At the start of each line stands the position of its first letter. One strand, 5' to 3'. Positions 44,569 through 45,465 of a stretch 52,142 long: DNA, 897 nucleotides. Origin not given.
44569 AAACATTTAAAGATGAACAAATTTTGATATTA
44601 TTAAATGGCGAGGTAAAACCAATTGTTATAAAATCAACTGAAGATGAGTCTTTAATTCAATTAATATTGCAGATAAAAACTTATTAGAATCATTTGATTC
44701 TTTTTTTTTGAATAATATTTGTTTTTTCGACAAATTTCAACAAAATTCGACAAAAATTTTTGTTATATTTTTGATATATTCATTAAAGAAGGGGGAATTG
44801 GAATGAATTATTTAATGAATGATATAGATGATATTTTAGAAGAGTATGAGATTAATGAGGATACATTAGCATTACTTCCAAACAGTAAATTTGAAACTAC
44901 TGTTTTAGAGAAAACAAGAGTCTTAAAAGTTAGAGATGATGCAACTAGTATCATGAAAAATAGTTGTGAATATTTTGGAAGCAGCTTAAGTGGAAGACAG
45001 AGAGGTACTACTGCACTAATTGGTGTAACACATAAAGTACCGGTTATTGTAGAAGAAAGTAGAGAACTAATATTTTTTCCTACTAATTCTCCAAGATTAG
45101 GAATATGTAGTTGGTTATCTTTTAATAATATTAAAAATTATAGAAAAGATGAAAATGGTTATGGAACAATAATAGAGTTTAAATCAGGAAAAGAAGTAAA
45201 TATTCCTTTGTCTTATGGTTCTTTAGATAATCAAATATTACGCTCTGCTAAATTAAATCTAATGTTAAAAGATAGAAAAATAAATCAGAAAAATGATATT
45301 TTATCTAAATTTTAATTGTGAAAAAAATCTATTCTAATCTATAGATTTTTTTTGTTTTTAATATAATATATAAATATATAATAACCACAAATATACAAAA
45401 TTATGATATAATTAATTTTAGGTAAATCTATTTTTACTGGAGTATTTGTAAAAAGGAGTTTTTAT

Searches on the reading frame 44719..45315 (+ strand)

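Call 7: search_protein_families(library=pfam, proteins=[window:44719-45315:+])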
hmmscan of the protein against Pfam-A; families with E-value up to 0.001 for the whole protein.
window:44719-45315:+ (198 aa): 1 family
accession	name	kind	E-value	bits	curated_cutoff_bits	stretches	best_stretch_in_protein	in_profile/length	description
PF06338.17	ComK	-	4.7e-40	137.2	22.3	1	41-186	2-150/152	ComK protein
